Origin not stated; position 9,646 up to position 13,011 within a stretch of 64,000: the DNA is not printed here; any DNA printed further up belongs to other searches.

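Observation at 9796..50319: The pairing of an NHL beta-propeller with a CxxCHxxH-first cytochrome recurs three times in one window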

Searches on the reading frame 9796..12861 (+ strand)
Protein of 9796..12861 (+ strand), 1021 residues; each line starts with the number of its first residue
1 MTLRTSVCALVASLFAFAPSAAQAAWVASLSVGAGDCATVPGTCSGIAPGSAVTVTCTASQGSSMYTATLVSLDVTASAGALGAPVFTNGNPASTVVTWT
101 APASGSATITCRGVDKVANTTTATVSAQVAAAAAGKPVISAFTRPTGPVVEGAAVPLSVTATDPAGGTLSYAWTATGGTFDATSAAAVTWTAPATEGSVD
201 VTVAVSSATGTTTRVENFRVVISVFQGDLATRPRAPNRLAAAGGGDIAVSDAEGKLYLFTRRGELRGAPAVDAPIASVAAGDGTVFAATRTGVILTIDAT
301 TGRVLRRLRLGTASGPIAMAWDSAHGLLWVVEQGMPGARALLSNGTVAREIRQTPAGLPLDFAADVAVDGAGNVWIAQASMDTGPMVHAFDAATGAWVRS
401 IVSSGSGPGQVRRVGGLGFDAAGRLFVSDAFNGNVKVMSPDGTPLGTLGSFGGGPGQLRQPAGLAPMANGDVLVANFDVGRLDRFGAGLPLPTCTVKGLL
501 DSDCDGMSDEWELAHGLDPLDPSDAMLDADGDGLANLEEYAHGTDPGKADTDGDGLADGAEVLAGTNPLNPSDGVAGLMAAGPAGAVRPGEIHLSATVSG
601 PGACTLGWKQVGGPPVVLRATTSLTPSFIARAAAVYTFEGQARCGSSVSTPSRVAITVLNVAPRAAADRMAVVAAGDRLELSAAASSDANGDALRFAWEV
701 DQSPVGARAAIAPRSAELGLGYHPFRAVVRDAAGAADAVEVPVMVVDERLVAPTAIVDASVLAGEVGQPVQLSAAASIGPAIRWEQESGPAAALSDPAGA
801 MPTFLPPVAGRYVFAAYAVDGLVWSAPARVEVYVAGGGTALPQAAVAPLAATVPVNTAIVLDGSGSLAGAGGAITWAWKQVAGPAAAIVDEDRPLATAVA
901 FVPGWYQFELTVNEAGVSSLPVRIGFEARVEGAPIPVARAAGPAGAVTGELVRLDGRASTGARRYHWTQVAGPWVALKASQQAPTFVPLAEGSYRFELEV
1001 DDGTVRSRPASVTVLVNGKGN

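Call 3: search_protein_families(library=pfam, proteins=[window:9796-12861:+], max_evalue=0.01)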
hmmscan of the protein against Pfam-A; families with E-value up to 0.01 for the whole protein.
window:9796-12861:+ (1021 aa): 5 families
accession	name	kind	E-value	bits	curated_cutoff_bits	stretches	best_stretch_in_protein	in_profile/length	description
PF22352.2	K319L-like_PKD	-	6.3e-29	100.3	27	2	950-1016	12-84/84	K319L-like, PKD domain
PF18884.5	TSP3_bac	-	6.5e-19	67.9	25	3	550-571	1-22/22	Bacterial TSP3 repeat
PF18911.6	PKD_4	-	1.7e-12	47.6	27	1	660-700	1-41/85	PKD domain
PF01436.27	NHL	-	0.00031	21.1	20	0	458-482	1-25/28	NHL repeat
PF21027.3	Sde0182_C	-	0.0072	17.3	27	0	679-699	2-22/83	Cellulose-binding protein Sde0182, C-terminal domain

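Call 59: search_protein_families(library=ncbifam, proteins=[window:9796-12861:+], max_evalue=0.01)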
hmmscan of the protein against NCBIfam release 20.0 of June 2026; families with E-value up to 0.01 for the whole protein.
window:9796-12861:+ (1021 aa): 6 families
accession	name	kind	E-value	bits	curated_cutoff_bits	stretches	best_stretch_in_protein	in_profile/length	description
NF038112.1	myxo_dep_M36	subfamily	1.4e-44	151.7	1500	3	725-1018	1262-1565/1604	myxosortase-dependent M36 family metallopeptidase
NF035926.1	scyF_NHL_VPEP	equivalog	3.2e-15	56.1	350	1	366-477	157-265/376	scytonemin biosynthesis PEP-CTERM protein ScyF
NF038111.1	rhom_dep_M36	equivalog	3.9e-11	41.1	1700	1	123-232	1173-1285/1315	rhombosortase-dependent M36 family metallopeptidase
NF047639.1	throspo3_MtsD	equivalog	1e-08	33.8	800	1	495-551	476-532/651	cell-cell cohesion protein MtsD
NF033765.2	gliding_CglD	equivalog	4.6e-07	28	400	1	500-571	146-228/1124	adventurous gliding motility lipoprotein CglD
NF042425.1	Amuc_1099_fam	equivalog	6.3e-06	26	50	1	506-548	107-149/321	Amuc_1099 family pilus-like system protein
